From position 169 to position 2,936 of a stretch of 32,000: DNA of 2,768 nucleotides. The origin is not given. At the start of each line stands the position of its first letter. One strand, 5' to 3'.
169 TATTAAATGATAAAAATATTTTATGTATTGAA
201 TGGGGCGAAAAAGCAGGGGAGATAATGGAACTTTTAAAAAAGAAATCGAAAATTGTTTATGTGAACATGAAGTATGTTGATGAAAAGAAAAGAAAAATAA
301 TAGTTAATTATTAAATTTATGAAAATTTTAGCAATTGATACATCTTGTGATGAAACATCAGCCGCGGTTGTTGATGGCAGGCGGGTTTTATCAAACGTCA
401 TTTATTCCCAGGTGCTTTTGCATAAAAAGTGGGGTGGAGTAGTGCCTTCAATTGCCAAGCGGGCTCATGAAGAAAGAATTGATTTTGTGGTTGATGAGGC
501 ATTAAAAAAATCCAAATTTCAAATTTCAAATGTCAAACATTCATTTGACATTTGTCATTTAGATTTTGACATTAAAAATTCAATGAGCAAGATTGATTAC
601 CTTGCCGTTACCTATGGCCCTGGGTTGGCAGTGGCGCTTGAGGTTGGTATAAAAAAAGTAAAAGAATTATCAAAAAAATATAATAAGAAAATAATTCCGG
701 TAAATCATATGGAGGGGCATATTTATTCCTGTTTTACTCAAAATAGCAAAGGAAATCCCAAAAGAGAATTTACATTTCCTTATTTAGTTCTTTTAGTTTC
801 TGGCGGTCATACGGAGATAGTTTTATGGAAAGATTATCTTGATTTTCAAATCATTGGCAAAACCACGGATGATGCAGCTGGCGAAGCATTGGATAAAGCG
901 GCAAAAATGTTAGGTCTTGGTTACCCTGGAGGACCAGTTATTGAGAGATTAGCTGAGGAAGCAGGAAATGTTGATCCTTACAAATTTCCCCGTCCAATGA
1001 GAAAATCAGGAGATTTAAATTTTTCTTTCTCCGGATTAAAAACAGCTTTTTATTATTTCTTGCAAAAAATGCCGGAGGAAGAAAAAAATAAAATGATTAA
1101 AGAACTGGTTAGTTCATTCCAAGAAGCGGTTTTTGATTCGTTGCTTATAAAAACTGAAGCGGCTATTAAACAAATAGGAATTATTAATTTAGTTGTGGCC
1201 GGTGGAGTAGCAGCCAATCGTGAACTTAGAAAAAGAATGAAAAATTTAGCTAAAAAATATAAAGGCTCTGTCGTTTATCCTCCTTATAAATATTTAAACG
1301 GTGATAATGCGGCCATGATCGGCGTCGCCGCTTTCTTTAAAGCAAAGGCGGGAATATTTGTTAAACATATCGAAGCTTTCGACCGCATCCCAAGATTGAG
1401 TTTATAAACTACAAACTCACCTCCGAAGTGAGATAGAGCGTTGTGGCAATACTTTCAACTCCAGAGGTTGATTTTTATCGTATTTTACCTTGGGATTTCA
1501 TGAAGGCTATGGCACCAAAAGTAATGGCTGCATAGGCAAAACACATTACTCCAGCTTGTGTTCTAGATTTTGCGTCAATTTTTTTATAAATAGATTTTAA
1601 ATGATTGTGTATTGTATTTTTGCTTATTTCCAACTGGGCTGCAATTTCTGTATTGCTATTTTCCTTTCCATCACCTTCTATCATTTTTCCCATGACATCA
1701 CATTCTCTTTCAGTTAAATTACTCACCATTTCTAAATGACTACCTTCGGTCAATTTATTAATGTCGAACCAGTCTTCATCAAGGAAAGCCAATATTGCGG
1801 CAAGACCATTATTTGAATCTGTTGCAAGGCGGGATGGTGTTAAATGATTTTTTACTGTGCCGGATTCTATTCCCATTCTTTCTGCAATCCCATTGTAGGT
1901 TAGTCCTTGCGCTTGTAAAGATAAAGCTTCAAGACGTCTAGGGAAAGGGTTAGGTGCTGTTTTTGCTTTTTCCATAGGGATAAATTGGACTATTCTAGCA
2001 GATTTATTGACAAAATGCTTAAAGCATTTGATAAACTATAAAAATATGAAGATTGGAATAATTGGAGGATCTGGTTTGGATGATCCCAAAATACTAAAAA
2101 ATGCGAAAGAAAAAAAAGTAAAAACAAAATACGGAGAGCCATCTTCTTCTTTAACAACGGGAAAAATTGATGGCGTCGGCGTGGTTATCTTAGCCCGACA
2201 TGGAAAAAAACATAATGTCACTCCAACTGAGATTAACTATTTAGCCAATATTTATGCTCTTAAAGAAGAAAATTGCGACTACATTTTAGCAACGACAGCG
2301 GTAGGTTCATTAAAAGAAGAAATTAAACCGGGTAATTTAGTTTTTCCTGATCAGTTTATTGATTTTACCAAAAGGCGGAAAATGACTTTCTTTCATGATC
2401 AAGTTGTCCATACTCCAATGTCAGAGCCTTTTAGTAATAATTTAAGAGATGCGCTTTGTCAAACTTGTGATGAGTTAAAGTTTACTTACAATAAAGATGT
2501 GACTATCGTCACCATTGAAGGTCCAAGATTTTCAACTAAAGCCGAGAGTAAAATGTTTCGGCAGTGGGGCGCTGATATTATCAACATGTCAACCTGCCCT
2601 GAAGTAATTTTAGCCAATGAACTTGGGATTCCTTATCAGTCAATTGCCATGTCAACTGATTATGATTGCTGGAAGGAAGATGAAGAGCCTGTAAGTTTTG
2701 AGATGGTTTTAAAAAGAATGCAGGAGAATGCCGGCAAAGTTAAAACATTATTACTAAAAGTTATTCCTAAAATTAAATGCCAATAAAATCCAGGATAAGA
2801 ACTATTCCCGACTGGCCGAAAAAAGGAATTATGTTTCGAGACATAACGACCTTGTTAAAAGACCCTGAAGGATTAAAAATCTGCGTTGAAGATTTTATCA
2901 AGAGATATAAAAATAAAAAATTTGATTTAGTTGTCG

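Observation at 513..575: Heptamer-phased palindromic repeat inserted in frame in the essential gene tsaD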

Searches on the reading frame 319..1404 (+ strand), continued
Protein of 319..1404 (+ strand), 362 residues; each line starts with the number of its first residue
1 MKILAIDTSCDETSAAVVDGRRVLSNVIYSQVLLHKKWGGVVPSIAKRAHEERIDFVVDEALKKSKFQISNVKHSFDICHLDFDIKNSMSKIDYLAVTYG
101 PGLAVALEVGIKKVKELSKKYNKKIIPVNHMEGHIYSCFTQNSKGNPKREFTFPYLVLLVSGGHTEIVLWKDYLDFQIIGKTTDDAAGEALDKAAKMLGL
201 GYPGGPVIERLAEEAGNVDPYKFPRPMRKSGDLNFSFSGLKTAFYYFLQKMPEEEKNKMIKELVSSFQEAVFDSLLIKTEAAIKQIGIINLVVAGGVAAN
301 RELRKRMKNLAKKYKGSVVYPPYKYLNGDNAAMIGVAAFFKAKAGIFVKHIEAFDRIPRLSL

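Call 22: search_solved_structures(query=window:319-1404:+, show_alignments=2, max_evalue=1e-20)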
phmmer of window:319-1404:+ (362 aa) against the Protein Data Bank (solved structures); distinct sequences matched with E-value up to 1e-20: 19.
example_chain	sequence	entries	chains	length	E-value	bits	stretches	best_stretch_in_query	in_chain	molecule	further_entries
8iey_A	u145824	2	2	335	6.7e-77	262.2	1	1-347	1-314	tRNA N6-adenosine threonylcarbamoyltransferase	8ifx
6nak_B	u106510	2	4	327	2.4e-73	250.5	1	91-348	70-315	tRNA N6-adenosine threonylcarbamoyltransferase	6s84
6n9a_D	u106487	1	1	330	2.5e-73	250.5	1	91-348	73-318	tRNA N6-adenosine threonylcarbamoyltransferase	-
13fn_D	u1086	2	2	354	3.5e-73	250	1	91-348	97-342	tRNA N6-adenosine threonylcarbamoyltransferase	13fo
3zet_B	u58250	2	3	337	1.2e-67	231.8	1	1-347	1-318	PROBABLE TRNA THREONYLCARBAMOYLADENOSINE BIOSYNTHESIS PROTEIN GCP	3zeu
4ydu_A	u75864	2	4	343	8.3e-67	229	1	91-346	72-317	tRNA N6-adenosine threonylcarbamoyltransferase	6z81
4wq5_A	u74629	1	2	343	1.1e-66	228.6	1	91-346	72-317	tRNA N6-adenosine threonylcarbamoyltransferase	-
4wq4_A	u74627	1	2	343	5.7e-66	226.3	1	91-346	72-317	tRNA N6-adenosine threonylcarbamoyltransferase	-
2ivn_A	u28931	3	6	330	1.9e-29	106.2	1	88-349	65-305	O-SIALOGLYCOPROTEIN ENDOPEPTIDASE | UP1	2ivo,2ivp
3wuh_A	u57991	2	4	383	2.4e-29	105.9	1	87-338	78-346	tRNA N6-adenosine threonylcarbamoyltransferase, mitochondrial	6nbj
4k25_A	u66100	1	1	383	2.4e-29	105.9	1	87-338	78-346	Probable tRNA threonylcarbamoyladenosine biosynthesis protein QRI7, mitochondrial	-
3eno_A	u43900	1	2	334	1.2e-27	100.3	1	3-349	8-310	Putative O-sialoglycoprotein endopeptidase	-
8unk_K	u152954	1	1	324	5.4e-25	91.6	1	89-346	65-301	Probable bifunctional tRNA threonylcarbamoyladenosine biosynthesis protein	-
8up5_K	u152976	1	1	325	5.4e-25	91.5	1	89-346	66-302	Probable bifunctional tRNA threonylcarbamoyladenosine biosynthesis protein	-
9d85_K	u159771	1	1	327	5.5e-25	91.5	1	89-346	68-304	Probable bifunctional tRNA threonylcarbamoyladenosine biosynthesis protein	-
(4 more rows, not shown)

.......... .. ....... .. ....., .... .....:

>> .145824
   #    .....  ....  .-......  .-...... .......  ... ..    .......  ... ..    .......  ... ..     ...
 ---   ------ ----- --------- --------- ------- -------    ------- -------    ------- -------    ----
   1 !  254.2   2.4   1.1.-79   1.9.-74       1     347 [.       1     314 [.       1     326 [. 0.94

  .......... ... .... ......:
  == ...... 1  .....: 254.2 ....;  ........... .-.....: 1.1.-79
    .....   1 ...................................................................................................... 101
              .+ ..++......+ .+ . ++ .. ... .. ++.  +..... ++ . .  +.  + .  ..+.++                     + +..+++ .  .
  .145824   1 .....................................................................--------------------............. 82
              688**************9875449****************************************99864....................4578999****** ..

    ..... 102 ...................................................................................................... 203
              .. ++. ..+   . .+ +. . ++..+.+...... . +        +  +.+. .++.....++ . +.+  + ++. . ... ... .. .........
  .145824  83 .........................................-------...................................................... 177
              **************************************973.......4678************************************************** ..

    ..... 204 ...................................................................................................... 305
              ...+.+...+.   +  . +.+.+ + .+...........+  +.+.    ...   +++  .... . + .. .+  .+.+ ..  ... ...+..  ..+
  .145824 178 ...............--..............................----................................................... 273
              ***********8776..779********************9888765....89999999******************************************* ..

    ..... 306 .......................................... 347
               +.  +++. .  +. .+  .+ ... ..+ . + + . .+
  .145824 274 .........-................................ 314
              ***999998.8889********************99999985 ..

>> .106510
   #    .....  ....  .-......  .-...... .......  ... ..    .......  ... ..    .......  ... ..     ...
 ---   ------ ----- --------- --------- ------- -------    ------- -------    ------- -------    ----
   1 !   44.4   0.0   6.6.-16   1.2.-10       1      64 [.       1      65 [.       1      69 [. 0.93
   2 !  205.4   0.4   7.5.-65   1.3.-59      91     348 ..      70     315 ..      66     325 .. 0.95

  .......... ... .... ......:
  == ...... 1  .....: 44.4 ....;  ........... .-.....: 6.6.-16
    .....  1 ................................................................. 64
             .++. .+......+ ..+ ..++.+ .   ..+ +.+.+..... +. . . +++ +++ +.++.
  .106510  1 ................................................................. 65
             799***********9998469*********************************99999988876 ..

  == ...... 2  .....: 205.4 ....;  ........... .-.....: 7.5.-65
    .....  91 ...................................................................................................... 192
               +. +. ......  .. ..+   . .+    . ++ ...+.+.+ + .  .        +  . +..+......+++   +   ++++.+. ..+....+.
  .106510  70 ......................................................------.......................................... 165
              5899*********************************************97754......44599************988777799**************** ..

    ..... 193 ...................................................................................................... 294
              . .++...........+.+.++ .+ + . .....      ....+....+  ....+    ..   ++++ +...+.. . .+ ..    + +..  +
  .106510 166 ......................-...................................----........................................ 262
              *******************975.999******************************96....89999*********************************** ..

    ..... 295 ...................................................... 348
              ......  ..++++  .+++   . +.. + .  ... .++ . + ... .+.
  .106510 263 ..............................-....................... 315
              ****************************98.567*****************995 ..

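Call 31: predict_structure(alignment_id=A1)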
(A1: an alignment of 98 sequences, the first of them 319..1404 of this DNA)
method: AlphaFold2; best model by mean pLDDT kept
length: 362 residues; sequences in the alignment: 98
mean_pLDDT: 92.0   pTM: 0.89
mean pLDDT of the five models: 92.0, 91.5, 91.1, 90.2, 88.6
residues with pLDDT >= 90: 288; 70-90: 56; 50-70: 14; < 50: 4
segments of 3 or more residues with pLDDT < 50: 74-77
pLDDT, mean of each block of 10 residues (from residue 1): 94 94 94 77 86 96 79 52 87 96 80 98 97 96 93 97 93 98 93 94 92 98 94 96 97 97 98 98 98 95 98 98 79 97 98 88 80
secondary structure, 60 per line:
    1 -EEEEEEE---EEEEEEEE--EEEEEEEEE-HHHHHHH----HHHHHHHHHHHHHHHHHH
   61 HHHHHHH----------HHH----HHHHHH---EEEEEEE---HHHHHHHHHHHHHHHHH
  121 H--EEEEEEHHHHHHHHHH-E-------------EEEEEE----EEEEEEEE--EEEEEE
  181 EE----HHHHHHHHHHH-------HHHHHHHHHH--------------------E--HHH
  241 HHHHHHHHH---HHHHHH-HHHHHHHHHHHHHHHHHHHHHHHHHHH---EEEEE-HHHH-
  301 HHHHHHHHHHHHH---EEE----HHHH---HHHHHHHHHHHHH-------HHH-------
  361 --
elements in order: E2-8 E12-19 E22-30 H32-38 H43-67 H85-90 E94-100 H104-121 E124-129 H130-139 E155-160 E165-172 E175-182 H187-197 H205-214 H238-249 H253-258 H260-286 E290-294 H296-299 H301-313 E317-319 H324-327 H331-343

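Call 38: fold_search(model_id=the predicted structure, library=pdb)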
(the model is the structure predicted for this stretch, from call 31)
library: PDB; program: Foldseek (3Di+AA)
matches with E <= 10: 881; with E <= 0.001: 427
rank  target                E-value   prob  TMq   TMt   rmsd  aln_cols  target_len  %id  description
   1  3zet_B                1.2e-34  1.00  0.84  0.90   2.3       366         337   37  Structure of a Salmonella typhimurium YgjD-YeaZ heterodimer. (released 2013-03-20)
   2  8ifx_A                2.9e-34  1.00  0.82  0.91   2.3       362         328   39  Aquifex aeolicus TsaD-TsaB in complex with ADP (released 2024-03-20)
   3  4wq5_A                3.4e-34  1.00  0.84  0.92   2.3       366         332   38  YgjD(V85E)-YeaZ heterodimer in complex with ATP (released 2015-01-28)
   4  8iey_A                6.6e-34  1.00  0.83  0.91   2.3       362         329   39  Aquifex aeolicus TsaD-TsaB (released 2024-03-20)
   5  4wq4_A                9.3e-34  1.00  0.84  0.90   2.3       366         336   38  E. coli YgjD(E12A)-YeaZ heterodimer in complex with ATP (released 2015-01-28)
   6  4wq5_B                1.2e-33  1.00  0.84  0.90   2.3       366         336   38  YgjD(V85E)-YeaZ heterodimer in complex with ATP (released 2015-01-28)
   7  4ydu_B                3.6e-33  1.00  0.84  0.90   2.3       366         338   38  Crystal structure of E. coli YgjD-YeaZ heterodimer in complex with ADP (released 2015-03-04)
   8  6z81_B                4.0e-33  1.00  0.84  0.89   2.2       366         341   38  TsaBD bound to the inhibitor (released 2021-02-10)
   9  4ydu_A                5.0e-33  1.00  0.84  0.91   2.3       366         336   38  Crystal structure of E. coli YgjD-YeaZ heterodimer in complex with ADP (released 2015-03-04)
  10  6z81_A                7.0e-33  1.00  0.85  0.90   2.2       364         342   37  TsaBD bound to the inhibitor (released 2021-02-10)
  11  6n9a_D                8.3e-28  1.00  0.78  0.85   5.0       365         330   39  Crystal Structure of Thermotoga maritima threonylcarbamoyladenosine biosynthesis complex TsaB2D2E2 bound to ATP and ca (released 2019-05-22)
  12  6nak_B                1.9e-27  1.00  0.76  0.84   5.5       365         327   38  BACTERIAL PROTEIN COMPLEX TM BDE complex (released 2023-04-26)
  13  6s84_D                1.0e-26  1.00  0.75  0.88   3.4       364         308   35  TsaBDE complex from Thermotoga maritima (released 2019-07-17)
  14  2ivn                  1.8e-26  1.00  0.76  0.85   3.1       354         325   29  Structure of UP1 protein (released 2007-07-31)
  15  6s84_A                5.6e-26  1.00  0.74  0.86   3.2       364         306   35  TsaBDE complex from Thermotoga maritima (released 2019-07-17)
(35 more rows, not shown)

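Call 48: find_encoding_contigs(protein=P0030, flank=10000, max_places=1)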
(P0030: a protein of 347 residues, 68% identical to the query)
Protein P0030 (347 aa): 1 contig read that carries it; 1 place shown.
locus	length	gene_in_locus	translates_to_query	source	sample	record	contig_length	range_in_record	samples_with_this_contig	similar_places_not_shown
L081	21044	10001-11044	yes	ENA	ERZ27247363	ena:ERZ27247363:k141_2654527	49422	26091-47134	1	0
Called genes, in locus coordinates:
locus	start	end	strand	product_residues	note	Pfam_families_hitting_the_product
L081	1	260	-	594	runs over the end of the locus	PF01411:tRNA-synt_2c, PF07973:tRNA_SAD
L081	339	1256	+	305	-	PF01256:Carb_kinase, PF02110:HK (weak)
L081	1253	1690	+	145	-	-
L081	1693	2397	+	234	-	-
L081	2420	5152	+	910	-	PF07517:SecA_DEAD, PF01043:SecA_PP_bind, PF21090:P-loop_SecA, PF07516:SecA_SW, PF02810:SEC-C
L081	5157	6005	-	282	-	PF01734:Patatin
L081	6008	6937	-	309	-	PF02739:5_3_exonuc_N, PF01367:5_3_exonuc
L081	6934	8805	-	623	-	PF06480:FtsH_ext (weak), PF00004:AAA, PF07728:AAA_5 (weak), PF17862:AAA_lid_3, PF01434:Peptidase_M41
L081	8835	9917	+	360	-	PF01300:Sua5_yciO_yrdC, PF02367:TsaE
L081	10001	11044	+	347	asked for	PF00814:TsaD, PF22521:HypF_C_2 (weak)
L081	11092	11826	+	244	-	PF03417:AAT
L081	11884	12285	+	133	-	PF02082:Rrf2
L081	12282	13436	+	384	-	PF00266:Aminotran_5, PF01212:Beta_elim_lyase (weak), PF01041:DegT_DnrJ_EryC1 (weak)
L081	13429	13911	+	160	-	PF01592:NifU_N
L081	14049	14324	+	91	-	PF06902:Fer4_19 (weak), PF13459:Fer4_15, PF13370:Fer4_13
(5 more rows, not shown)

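Call 49: find_encoding_contigs(protein=P0049, flank=10000, max_places=1)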
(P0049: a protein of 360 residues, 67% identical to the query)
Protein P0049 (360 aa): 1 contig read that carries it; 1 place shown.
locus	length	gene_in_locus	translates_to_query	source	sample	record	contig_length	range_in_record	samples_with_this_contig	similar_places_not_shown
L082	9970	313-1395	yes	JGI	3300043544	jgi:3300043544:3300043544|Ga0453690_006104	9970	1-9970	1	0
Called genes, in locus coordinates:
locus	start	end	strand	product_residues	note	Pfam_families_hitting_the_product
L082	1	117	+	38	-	?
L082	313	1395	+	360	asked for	PF00814:TsaD, PF02543:Carbam_trans_N (faint), PF00814:TsaD, PF22521:HypF_C_2 (weak)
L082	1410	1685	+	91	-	-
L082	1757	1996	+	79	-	-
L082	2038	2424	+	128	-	PF02082:Rrf2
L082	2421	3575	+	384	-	PF00266:Aminotran_5, PF01041:DegT_DnrJ_EryC1 (weak), PF01212:Beta_elim_lyase (weak)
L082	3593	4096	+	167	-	PF01592:NifU_N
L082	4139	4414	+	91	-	PF13459:Fer4_15, PF13370:Fer4_13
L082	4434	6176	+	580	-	PF01558:POR, PF01855:POR_N, PF02780:Transketolase_C (weak)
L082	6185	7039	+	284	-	PF02775:TPP_enzyme_C, PF12367:PFO_beta_C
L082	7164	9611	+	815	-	PF02190:LON_substr_bdg, PF00004:AAA, PF07728:AAA_5 (weak), PF22667:Lon_lid, PF05362:Lon_C, PF13541:ChlI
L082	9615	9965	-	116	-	PF02388:FemAB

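Call 50: find_encoding_contigs(protein=P0003, flank=10000, max_places=1)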
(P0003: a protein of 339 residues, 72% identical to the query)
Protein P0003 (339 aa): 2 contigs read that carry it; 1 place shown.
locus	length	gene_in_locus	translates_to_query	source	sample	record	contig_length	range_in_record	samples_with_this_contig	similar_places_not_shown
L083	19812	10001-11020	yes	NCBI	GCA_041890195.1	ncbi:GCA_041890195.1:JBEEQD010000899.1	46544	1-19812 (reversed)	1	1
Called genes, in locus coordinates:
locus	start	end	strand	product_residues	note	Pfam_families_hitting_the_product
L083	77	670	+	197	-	PF04203:Sortase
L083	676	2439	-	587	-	PF13522:GATase_6, PF13537:GATase_7, PF01380:SIS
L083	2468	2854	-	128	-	-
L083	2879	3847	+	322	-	PF02674:Colicin_V, PF00188:CAP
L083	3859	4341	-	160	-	PF01592:NifU_N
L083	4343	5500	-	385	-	PF00266:Aminotran_5, PF01041:DegT_DnrJ_EryC1, PF01212:Beta_elim_lyase (weak)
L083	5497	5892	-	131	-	PF02082:Rrf2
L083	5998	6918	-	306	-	PF02739:5_3_exonuc_N, PF01367:5_3_exonuc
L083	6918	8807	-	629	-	PF06480:FtsH_ext (weak), PF00004:AAA, PF07728:AAA_5 (weak), PF17862:AAA_lid_3, PF01434:Peptidase_M41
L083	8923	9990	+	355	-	PF01300:Sua5_yciO_yrdC, PF02367:TsaE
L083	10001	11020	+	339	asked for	PF00814:TsaD, PF22521:HypF_C_2 (weak)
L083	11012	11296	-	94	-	-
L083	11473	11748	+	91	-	PF06902:Fer4_19 (weak), PF13459:Fer4_15, PF13370:Fer4_13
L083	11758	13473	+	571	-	PF01558:POR, PF01855:POR_N, PF02780:Transketolase_C (weak)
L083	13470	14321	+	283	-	PF02775:TPP_enzyme_C, PF12367:PFO_beta_C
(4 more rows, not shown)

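Call 70: find_encoding_contigs(protein=P0099, flank=1000, max_places=1)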
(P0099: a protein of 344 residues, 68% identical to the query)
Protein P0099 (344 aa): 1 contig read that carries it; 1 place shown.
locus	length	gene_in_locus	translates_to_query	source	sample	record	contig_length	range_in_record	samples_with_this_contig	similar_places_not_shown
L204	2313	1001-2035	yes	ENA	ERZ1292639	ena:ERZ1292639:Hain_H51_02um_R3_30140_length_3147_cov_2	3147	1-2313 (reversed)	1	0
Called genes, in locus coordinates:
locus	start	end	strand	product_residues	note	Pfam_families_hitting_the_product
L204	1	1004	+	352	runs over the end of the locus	PF01300:Sua5_yciO_yrdC, PF02367:TsaE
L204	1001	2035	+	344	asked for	PF00814:TsaD, PF22521:HypF_C_2 (weak)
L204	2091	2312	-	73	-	?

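Call 71: find_encoding_contigs(protein=P0108, flank=1000, max_places=1)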
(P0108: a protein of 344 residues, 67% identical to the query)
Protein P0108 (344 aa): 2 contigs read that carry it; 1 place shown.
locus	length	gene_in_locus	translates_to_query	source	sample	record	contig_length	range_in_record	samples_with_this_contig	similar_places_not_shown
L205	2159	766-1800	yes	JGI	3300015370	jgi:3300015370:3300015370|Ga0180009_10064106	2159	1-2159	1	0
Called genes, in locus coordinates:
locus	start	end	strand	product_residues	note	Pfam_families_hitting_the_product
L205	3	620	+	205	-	PF01300:Sua5_yciO_yrdC (weak), PF02367:TsaE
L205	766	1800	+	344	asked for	PF00814:TsaD, PF02543:Carbam_trans_N (faint), PF22521:HypF_C_2 (weak)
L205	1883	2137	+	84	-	PF01541:GIY-YIG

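Call 72: find_encoding_contigs(protein=P0117, flank=1000, max_places=1)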
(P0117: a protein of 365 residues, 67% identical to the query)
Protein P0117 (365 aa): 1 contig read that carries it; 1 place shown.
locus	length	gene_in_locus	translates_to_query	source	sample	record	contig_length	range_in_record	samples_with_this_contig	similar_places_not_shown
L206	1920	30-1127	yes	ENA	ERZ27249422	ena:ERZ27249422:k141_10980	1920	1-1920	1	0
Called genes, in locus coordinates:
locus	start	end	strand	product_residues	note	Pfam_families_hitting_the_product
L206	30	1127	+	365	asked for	PF00814:TsaD, PF02543:Carbam_trans_N (faint), PF22521:HypF_C_2 (weak)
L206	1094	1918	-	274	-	?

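Call 73: find_encoding_contigs(protein=P0109, flank=1000, max_places=1)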
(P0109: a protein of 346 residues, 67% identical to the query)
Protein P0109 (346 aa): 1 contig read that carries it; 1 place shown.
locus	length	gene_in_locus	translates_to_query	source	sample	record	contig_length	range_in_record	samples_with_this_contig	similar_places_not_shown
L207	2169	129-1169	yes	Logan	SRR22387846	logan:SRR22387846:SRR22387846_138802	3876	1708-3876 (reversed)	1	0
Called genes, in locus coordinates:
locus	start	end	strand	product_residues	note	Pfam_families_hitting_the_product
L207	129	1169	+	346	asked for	PF00814:TsaD, PF22521:HypF_C_2 (weak)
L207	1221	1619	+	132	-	PF02082:Rrf2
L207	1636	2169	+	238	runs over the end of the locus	PF02463:SMC_N, PF00005:ABC_tran, PF13304:AAA_21 (faint)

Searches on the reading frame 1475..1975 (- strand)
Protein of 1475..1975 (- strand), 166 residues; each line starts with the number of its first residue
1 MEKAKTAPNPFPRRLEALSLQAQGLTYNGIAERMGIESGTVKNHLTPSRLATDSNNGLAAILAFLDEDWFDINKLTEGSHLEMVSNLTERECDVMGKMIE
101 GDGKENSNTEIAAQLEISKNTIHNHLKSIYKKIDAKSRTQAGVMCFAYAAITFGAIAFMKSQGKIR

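Call 40: search_protein_families(library=pfam, proteins=[window:1475-1975:-])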
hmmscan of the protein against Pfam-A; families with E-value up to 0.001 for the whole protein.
window:1475-1975:- (166 aa): 11 families
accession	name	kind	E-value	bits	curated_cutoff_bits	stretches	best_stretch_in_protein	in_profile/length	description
PF00196.25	GerE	-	1.1e-23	83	23.5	2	86-144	2-56/57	Bacterial regulatory proteins, luxR family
PF08281.18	Sigma70_r4_2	-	1.4e-10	41.1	25.7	1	12-46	13-48/54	Sigma-70, region 4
PF04967.18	HTH_10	-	1.8e-07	31.3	23.1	1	108-133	26-51/53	HTH DNA binding domain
PF12840.13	HTH_20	-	3.8e-07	30.4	27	0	109-127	22-40/51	Helix-turn-helix domain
PF13412.12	HTH_24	-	4.7e-07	29.7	21.9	0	104-127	17-39/48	Winged helix-turn-helix DNA-binding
PF14493.12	HTH_40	-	7.3e-07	29.8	27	0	16-46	4-34/89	Helix-turn-helix domain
PF04545.22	Sigma70_r4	-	3.1e-06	27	24.1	0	23-45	19-41/50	Sigma-70, region 4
PF01022.26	HTH_5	-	6.3e-06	26.4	22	0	104-131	14-41/47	Bacterial regulatory protein, arsR family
PF09339.16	HTH_IclR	-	7e-06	26.2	22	0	103-128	16-41/52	IclR helix-turn-helix domain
PF13384.12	HTH_23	-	1.2e-05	25.4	24.6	0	13-42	6-35/50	Homeodomain-like domain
PF08279.18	HTH_11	-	3.3e-05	24.1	25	0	107-129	17-39/55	HTH domain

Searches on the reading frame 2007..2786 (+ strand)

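Call 40: search_protein_families(library=pfam, proteins=[window:2007-2786:+])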
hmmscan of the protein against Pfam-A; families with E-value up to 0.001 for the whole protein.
window:2007-2786:+ (259 aa): 1 family
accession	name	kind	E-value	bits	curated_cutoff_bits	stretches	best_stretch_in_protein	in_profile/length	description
PF01048.26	PNP_UDP_1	-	1.4e-47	162.6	25.1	1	15-253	1-232/233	Phosphorylase superfamily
